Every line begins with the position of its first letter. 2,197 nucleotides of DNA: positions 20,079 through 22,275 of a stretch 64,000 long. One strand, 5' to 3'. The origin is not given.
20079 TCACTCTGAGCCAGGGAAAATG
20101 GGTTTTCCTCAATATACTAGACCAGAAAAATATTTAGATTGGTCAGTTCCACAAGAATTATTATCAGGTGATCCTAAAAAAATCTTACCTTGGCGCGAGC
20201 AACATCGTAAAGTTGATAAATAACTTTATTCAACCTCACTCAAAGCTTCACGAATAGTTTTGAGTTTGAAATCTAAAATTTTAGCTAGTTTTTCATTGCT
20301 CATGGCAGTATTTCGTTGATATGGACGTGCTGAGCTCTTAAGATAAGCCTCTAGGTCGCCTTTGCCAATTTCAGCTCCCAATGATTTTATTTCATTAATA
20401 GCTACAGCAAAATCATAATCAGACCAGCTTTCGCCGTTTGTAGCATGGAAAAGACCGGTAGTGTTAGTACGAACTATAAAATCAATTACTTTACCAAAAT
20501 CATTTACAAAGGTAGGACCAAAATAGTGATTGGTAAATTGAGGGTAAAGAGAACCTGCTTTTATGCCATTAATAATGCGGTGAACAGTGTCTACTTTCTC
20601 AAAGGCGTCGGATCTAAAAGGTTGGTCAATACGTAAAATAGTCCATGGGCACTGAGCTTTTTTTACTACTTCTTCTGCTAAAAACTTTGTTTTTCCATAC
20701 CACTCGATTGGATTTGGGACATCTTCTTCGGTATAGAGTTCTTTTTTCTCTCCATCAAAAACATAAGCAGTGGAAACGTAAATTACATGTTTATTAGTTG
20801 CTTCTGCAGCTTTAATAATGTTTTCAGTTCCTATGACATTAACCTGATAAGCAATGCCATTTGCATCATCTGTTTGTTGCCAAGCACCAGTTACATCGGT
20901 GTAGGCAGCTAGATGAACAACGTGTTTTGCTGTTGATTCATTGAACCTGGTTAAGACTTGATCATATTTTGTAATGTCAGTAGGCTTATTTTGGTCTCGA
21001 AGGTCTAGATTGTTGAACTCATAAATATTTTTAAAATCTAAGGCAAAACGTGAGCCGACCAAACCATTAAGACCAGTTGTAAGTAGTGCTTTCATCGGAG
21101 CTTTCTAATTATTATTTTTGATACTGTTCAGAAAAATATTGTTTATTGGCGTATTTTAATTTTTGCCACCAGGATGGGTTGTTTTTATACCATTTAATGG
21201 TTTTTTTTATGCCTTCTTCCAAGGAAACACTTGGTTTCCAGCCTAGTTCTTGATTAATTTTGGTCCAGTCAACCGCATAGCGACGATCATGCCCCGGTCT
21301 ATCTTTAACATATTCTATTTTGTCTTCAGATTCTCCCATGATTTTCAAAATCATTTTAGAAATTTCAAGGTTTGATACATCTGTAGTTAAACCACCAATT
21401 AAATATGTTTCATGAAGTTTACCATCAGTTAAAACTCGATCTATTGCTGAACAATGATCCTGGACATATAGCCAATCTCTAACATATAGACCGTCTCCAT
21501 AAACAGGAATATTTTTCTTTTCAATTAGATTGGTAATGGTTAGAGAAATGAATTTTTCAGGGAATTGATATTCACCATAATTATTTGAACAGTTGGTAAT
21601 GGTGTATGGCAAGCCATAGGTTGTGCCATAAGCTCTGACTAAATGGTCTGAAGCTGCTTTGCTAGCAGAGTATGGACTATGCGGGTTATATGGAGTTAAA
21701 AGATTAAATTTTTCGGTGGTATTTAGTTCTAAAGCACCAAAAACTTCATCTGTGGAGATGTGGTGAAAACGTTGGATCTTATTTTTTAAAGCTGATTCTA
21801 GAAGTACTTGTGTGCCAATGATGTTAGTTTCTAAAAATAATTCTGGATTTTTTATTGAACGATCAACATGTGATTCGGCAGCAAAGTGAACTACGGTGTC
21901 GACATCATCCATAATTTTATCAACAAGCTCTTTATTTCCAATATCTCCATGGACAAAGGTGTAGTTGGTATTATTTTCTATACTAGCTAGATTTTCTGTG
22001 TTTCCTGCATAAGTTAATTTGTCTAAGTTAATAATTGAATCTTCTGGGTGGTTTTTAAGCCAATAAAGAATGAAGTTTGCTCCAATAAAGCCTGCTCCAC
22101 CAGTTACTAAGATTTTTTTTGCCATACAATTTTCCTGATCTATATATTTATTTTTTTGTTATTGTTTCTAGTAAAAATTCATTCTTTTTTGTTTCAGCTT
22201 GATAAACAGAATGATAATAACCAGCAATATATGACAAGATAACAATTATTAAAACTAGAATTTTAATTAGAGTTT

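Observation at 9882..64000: About 54 kb glycosylation supercluster built on lipid-linked monosaccharide donors and massively expanded GT-C transferases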

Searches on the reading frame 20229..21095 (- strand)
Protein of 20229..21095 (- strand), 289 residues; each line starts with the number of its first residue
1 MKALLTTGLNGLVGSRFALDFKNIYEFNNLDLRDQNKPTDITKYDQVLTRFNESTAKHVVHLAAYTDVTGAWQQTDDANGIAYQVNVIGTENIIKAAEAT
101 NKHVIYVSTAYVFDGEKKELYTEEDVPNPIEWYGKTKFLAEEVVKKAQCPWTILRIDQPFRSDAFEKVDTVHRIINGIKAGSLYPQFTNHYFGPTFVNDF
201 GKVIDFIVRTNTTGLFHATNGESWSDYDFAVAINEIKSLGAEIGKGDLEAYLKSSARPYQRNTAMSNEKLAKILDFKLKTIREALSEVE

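Call 3: search_protein_families(library=pfam, proteins=[window:20229-21095:-], max_evalue=0.01)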
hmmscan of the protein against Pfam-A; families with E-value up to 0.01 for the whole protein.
window:20229-21095:- (289 aa): 7 families
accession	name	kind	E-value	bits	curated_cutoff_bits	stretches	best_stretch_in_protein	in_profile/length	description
PF04321.23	RmlD_sub_bind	-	2.6e-45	155.2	27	1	4-288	3-281/287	RmlD substrate binding domain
PF01370.27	Epimerase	-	2e-13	50.8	20.9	1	5-155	2-168/240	NAD dependent epimerase/dehydratase family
PF01073.25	3Beta_HSD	-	2.3e-11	43.7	22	1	36-147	49-160/280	3-beta hydroxysteroid dehydrogenase/isomerase family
PF07993.18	NAD_binding_4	-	5.5e-11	42.6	20.1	1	55-179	88-231/258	Male sterility protein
PF16363.11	GDP_Man_Dehyd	-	4.5e-10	39.9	27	1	39-150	59-170/332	GDP-mannose 4,6 dehydratase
PF02719.21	Polysacc_synt_2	-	1.1e-06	28.5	20.2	1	39-147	61-152/293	Polysaccharide biosynthesis protein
PF13460.12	NAD_binding_10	-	2.1e-05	24.9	27.2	1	80-156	77-143/184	NAD(P)H-binding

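Call 38: search_protein_families(library=ncbifam, proteins=[window:20229-21095:-], max_evalue=1e-10)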
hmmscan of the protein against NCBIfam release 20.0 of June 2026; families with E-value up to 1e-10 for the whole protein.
window:20229-21095:- (289 aa): 4 families
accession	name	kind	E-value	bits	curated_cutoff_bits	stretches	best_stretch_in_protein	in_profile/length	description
TIGR01214.1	rmlD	equivalog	4.5e-42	144.1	224.05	1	4-287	2-280/285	dTDP-4-dehydrorhamnose reductase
NF007440.0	PRK09987.1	equivalog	2.8e-15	56.4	308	1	5-255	4-253/299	dTDP-4-dehydrorhamnose reductase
TIGR01179.1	galE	equivalog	1.1e-11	44.2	262.3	1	40-148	55-160/332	UDP-glucose 4-epimerase GalE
TIGR01746.1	Thioester-redct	subfamily_domain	7.3e-11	41.9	213.35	1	84-221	110-264/371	thioester reductase domain-containing protein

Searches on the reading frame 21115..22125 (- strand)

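Call 4: search_protein_families(library=pfam, proteins=[window:21115-22125:-], max_evalue=0.01)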
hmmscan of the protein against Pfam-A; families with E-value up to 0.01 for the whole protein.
window:21115-22125:- (337 aa): 9 families
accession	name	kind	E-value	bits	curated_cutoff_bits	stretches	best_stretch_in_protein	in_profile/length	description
PF16363.11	GDP_Man_Dehyd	-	1.2e-81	275.2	27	1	6-309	1-332/332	GDP-mannose 4,6 dehydratase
PF01370.27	Epimerase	-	1.2e-65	221.7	20.9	1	5-244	1-240/240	NAD dependent epimerase/dehydratase family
PF01073.25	3Beta_HSD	-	2e-20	73.4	22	1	6-223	1-220/280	3-beta hydroxysteroid dehydrogenase/isomerase family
PF02719.21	Polysacc_synt_2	-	4.7e-18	65.8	20.2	1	5-128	1-131/293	Polysaccharide biosynthesis protein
PF07993.18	NAD_binding_4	-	1.1e-16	61.2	20.1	1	7-181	1-206/258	Male sterility protein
PF04321.23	RmlD_sub_bind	-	7e-12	45.4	27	1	4-186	2-155/287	RmlD substrate binding domain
PF13460.12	NAD_binding_10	-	8.9e-08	32.6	27.2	1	41-176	27-140/184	NAD(P)H-binding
PF05368.20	NmrA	-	1.4e-05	25.3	27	1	2-183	2-152/298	NmrA-like family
PF00106.31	adh_short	-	0.0082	16.1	26.6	0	145-167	142-164/195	short chain dehydrogenase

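Call 38: search_protein_families(library=ncbifam, proteins=[window:21115-22125:-], max_evalue=1e-10)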
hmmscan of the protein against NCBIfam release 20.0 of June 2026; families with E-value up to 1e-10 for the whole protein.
window:21115-22125:- (337 aa): 20 families
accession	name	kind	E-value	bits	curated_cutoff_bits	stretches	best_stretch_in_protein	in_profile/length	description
TIGR01181.1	dTDP_gluc_dehyt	equivalog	3.9e-143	476.3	365.1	1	4-323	1-321/321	dTDP-glucose 4,6-dehydratase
NF007490.0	PRK10084.1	subfamily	6.8e-114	380.6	649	1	4-334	2-355/361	dTDP-glucose 4,6-dehydratase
NF007582.0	PRK10217.1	equivalog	2.8e-104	349.1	698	1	3-326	2-344/355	dTDP-glucose 4,6-dehydratase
TIGR04180.1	EDH_00030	hypoth_equivalog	1.9e-37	128.9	475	1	5-300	1-296/297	NAD-dependent 4,6-dehydratase LegB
TIGR01179.1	galE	equivalog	6.6e-36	123.8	262.3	1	4-317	1-329/332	UDP-glucose 4-epimerase GalE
TIGR02197.1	heptose_epim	equivalog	2e-25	89.6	274.6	1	5-315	1-315/316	ADP-glyceromanno-heptose 6-epimerase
TIGR02622.1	CDP_4_6_dhtase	equivalog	1.2e-24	87.2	278.45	1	2-316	4-333/352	CDP-glucose 4,6-dehydratase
NF007956.0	PRK10675.1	subfamily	4.1e-24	85.3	394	1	4-161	2-158/338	UDP-glucose 4-epimerase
NF011728.1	PRK15181.1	equivalog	3.6e-19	69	760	1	3-316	16-340/348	Vi polysaccharide biosynthesis UDP-N-acetylglucosaminuronic acid C-4 epimerase TviC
TIGR03466.1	HpnA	hypoth_equivalog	3e-18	65.8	367.65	1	4-267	2-250/327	hopanoid-associated sugar epimerase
TIGR03589.1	PseB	equivalog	5.5e-18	65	407.75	1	3-139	5-139/324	UDP-N-acetylglucosamine 4,6-dehydratase (inverting)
TIGR01472.1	gmd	equivalog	1.6e-17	63.8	415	1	38-310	34-335/342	GDP-mannose 4,6-dehydratase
NF008872.0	PRK11908.1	equivalog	3.2e-16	59.3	294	1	3-316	2-338/349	bifunctional UDP-4-keto-pentose/UDP-xylose synthase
NF047922.1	GDPFucSynFcl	equivalog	4.7e-16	59.1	500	1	91-316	71-304/308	GDP-L-fucose synthase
NF052578.1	StrlDmthSdmBMthl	equivalog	5.9e-16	59.1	600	1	5-252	3-236/328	sterol demethylase protein SdmB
TIGR01214.1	rmlD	equivalog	2.6e-11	43.1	224.05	1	4-266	1-229/285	dTDP-4-dehydrorhamnose reductase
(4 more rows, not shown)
